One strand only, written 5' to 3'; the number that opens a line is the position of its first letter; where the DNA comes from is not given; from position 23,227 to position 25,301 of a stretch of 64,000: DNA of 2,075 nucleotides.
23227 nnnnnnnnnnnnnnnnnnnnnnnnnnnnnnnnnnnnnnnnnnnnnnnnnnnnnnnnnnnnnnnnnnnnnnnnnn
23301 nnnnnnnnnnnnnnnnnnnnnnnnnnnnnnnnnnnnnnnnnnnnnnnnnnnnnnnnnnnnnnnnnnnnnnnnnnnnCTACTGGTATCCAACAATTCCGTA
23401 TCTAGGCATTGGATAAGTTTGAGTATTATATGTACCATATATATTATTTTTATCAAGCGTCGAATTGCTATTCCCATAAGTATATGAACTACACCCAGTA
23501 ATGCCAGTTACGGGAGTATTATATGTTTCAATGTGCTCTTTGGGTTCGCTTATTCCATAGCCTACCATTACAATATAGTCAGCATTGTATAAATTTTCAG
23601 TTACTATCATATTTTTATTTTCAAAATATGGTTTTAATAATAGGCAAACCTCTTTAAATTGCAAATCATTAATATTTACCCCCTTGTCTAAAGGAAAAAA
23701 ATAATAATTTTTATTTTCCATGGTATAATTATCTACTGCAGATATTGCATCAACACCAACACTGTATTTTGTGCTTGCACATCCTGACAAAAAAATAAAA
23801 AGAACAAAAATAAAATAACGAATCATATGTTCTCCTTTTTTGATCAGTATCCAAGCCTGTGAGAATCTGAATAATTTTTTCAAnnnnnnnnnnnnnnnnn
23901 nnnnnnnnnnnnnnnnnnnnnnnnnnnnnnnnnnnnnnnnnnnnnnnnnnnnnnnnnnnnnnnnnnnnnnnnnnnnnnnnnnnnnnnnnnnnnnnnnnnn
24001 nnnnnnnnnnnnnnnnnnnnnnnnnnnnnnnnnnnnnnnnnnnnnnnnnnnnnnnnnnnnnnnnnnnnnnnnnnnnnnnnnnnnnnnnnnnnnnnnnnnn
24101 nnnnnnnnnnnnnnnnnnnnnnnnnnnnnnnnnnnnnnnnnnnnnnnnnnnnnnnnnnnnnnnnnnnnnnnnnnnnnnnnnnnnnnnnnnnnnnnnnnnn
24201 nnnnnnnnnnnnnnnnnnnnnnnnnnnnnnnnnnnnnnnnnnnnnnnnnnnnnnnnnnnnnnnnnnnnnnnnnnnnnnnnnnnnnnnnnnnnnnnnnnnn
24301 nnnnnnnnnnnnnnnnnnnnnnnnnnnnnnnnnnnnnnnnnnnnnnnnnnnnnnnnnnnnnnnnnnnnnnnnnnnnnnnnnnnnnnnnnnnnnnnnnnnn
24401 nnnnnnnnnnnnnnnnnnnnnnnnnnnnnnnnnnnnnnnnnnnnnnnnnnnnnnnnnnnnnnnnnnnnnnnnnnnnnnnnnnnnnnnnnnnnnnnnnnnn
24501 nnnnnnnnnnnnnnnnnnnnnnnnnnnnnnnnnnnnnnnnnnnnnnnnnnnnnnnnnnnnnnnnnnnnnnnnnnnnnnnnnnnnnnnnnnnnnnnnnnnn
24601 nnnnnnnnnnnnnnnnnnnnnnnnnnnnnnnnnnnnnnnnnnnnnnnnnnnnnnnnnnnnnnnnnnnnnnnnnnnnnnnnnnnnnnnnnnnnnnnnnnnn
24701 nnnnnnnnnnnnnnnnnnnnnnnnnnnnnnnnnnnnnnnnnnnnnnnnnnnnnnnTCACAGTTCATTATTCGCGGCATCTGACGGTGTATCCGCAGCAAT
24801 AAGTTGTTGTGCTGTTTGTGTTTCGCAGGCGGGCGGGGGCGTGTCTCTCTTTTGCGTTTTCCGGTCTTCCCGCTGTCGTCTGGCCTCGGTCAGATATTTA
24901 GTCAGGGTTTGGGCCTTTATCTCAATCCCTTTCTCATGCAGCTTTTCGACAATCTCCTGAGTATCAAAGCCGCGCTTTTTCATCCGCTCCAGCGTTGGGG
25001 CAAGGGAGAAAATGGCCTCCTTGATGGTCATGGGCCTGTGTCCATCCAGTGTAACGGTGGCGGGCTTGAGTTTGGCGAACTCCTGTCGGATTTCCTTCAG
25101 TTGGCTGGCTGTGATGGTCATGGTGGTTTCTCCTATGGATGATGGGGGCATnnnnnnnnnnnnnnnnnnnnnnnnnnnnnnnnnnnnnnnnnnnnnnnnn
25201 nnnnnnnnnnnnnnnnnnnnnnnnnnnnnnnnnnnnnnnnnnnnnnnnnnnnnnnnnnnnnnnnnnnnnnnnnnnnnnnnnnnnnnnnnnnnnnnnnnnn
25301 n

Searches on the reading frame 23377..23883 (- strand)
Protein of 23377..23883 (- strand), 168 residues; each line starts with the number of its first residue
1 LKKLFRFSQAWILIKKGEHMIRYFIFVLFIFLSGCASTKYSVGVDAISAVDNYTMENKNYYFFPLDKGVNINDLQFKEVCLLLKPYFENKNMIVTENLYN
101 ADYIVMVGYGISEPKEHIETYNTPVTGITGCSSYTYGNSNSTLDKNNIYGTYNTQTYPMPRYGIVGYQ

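Call 3: search_protein_families(library=pfam, proteins=[window:23377-23883:-], max_evalue=0.01)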
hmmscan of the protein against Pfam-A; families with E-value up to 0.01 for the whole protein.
window:23377-23883:- (168 aa): 0 families

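Call 4: search_protein_families(library=padloc, proteins=[window:23377-23883:-], max_evalue=0.1)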
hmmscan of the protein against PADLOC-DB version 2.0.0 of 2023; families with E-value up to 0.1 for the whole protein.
window:23377-23883:- (168 aa): 0 families

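Call 6: search_protein_families(library=ncbifam, proteins=[window:23377-23883:-], max_evalue=0.1)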
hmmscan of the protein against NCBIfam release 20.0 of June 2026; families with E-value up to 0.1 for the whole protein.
window:23377-23883:- (168 aa): 1 family
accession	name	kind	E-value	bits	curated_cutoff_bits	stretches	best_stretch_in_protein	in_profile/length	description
NF010457.0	PRK13883.1-4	subfamily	0.099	12.6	160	0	23-55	4-37/137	conjugal transfer protein TrbH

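Call 7: search_protein_families(library=phrogs, proteins=[window:23377-23883:-], max_evalue=0.1)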
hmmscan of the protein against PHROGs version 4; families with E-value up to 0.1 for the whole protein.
window:23377-23883:- (168 aa): 2 families
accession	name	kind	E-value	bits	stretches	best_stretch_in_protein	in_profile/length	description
phrog_4180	-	unknown function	0.0025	18.7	1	24-61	10-49/157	-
phrog_22223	-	unknown function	0.07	13.9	1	89-142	57-109/153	-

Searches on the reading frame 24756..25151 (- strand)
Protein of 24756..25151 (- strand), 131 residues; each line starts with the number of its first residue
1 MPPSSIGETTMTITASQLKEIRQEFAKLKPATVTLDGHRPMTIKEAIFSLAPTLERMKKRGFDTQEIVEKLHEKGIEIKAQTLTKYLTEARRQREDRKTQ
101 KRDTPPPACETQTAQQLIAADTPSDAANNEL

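Call 4: search_protein_families(library=padloc, proteins=[window:24756-25151:-], max_evalue=0.1)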
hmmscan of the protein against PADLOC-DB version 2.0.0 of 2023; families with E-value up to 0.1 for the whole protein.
window:24756-25151:- (131 aa): 0 families

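Call 6: search_protein_families(library=ncbifam, proteins=[window:24756-25151:-], max_evalue=0.1)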
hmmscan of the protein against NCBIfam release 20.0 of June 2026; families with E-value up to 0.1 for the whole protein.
window:24756-25151:- (131 aa): 5 families
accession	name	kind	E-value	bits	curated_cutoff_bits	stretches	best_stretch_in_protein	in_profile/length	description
NF004508.0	PRK05849.1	equivalog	0.014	13.4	501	1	63-98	562-597/789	hypothetical protein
NF007080.0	PRK09533.1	equivalog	0.015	13.1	712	1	37-111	315-389/949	bifunctional transaldolase/phosoglucose isomerase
NF041290.1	StbA_2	equivalog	0.058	14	100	1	39-125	2-87/123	plasmid stabilization protein StbA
TIGR03335.1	F390_ftsA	equivalog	0.069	11.8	458.7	1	6-88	143-225/445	coenzyme F390 synthetase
NF033587.1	transpos_IS6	equivalog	0.097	12.4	125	0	64-103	25-64/202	IS6 family transposase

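Call 7: search_protein_families(library=phrogs, proteins=[window:24756-25151:-], max_evalue=0.1)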
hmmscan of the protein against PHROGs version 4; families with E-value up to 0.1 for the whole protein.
window:24756-25151:- (131 aa): 1 family
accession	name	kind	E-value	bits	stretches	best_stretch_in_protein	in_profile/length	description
phrog_1533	-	tail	0.046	12.2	1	11-104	869-941/1688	tail length tape measure protein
